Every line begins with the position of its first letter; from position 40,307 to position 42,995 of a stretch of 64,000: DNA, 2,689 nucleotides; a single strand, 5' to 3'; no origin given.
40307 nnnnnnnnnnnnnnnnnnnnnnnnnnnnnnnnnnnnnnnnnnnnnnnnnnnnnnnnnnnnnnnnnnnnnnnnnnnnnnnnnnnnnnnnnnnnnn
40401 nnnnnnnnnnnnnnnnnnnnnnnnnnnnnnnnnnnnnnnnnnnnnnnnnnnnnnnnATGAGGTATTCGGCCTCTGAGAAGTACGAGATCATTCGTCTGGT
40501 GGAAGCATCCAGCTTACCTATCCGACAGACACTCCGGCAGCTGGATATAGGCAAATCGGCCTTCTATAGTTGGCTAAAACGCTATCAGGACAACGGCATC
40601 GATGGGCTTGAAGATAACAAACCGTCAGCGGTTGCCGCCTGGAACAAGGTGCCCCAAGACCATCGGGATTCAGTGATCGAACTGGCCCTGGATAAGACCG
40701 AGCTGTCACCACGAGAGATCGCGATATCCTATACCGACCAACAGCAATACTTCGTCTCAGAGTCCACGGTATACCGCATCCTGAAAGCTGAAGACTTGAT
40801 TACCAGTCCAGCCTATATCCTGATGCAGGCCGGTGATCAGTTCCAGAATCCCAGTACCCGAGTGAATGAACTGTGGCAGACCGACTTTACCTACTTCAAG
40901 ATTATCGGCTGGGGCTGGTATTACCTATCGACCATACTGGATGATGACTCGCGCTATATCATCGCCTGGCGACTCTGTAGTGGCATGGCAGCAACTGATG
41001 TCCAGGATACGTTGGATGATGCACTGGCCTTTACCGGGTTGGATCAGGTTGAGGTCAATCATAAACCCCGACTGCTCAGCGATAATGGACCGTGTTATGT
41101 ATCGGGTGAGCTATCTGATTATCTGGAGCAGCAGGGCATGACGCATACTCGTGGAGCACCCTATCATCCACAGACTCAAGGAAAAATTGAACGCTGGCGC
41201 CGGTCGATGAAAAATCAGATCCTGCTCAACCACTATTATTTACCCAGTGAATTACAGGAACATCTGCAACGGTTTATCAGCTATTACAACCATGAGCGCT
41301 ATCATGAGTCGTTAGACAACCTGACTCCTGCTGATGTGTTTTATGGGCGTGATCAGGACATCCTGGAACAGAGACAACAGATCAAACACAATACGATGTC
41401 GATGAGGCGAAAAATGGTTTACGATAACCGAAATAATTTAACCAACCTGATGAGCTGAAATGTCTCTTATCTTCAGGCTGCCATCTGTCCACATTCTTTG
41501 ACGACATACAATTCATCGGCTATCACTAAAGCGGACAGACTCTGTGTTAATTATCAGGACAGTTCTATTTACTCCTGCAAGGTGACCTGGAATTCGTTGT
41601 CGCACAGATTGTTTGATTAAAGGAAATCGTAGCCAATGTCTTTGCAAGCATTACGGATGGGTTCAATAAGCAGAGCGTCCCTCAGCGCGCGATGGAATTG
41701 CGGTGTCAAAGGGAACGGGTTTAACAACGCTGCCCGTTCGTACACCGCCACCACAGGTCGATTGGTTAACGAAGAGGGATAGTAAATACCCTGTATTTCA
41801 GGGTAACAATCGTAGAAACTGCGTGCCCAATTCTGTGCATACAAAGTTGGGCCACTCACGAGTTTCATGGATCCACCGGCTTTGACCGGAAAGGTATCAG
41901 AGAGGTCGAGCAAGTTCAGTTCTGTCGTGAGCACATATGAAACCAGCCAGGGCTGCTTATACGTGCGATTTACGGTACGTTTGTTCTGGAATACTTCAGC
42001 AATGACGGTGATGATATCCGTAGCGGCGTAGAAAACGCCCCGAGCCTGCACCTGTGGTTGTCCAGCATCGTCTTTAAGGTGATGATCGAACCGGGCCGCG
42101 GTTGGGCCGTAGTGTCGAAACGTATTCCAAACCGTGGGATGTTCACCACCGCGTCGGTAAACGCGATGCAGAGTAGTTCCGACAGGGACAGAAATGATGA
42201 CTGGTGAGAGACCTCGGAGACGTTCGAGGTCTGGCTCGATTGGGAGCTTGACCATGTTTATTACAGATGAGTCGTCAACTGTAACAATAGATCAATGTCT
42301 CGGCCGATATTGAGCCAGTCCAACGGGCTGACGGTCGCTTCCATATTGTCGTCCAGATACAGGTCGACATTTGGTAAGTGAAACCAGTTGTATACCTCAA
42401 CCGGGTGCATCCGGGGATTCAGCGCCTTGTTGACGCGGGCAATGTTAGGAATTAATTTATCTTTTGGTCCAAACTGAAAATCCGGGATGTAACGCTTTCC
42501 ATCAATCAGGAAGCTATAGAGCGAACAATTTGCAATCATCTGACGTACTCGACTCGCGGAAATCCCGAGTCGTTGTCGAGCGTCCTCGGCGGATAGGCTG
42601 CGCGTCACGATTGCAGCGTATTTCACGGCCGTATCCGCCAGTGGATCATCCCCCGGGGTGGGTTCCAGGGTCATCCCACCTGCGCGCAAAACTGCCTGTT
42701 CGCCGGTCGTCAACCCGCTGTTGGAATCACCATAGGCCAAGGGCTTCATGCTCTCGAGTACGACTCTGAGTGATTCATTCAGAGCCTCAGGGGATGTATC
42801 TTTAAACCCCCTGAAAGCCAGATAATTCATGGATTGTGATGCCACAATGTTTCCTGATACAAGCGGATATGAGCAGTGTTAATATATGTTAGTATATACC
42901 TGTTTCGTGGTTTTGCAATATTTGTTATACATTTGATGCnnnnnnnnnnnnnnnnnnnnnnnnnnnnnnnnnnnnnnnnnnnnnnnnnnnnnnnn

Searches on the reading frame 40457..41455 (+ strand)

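Call 14: search_protein_families(library=pfam, proteins=[window:40457-41455:+], max_evalue=0.001)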
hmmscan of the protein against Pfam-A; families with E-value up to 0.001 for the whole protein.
window:40457-41455:+ (333 aa): 9 families
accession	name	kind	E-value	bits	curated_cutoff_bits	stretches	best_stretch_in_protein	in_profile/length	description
PF00665.32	rve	-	6e-26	91.1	32.6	1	134-238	2-102/102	Integrase core domain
PF13683.12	rve_3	-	5.5e-14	52.1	26.5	1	227-291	2-67/67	Integrase core domain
PF13565.12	HTH_32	-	1.4e-13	51.6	33.7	1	37-109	3-73/73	Homeodomain-like domain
PF13384.12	HTH_23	-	5.4e-12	45.6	24.6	1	4-51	3-49/50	Homeodomain-like domain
PF13518.12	HTH_28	-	4.2e-09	36.8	25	1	7-55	1-48/52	Helix-turn-helix domain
PF13551.12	HTH_29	-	1.3e-06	28.8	28.1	1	13-56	6-48/64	Winged helix-turn helix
PF01527.26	HTH_Tnp_1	-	2.9e-05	24.7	24.1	1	2-59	6-63/75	Transposase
PF13333.12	rve_2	-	0.00047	20.7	22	0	264-292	21-49/56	Integrase core domain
PF02796.21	HTH_7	-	0.00048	20.6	23.8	0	10-37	13-39/45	Helix-turn-helix domain of resolvase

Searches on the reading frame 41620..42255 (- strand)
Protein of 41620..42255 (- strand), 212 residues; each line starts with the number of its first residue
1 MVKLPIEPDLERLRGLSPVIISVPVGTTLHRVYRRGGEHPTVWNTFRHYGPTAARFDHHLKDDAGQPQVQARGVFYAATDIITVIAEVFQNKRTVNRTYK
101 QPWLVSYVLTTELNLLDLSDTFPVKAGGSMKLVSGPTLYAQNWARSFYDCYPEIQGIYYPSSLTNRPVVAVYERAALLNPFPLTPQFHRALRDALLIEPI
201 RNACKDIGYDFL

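Call 14: search_protein_families(library=pfam, proteins=[window:41620-42255:-], max_evalue=0.001)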
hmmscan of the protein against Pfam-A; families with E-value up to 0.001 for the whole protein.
window:41620-42255:- (212 aa): 1 family
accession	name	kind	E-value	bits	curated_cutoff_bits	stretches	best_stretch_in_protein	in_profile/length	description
PF08808.17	RES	-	1.5e-11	45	23.2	1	29-179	2-145/157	RES domain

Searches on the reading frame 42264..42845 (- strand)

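Call 97: search_protein_families(library=pfam, proteins=[window:42264-42845:-], max_evalue=0.001)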
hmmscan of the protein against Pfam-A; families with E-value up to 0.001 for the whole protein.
window:42264-42845:- (194 aa): 1 family
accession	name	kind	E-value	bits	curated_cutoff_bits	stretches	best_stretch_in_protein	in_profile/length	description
PF21531.3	Rv2175c_wHTH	-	0.00063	20.1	27.1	0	84-122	16-54/57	DNA-binding protein Rv2175c, wHTH domain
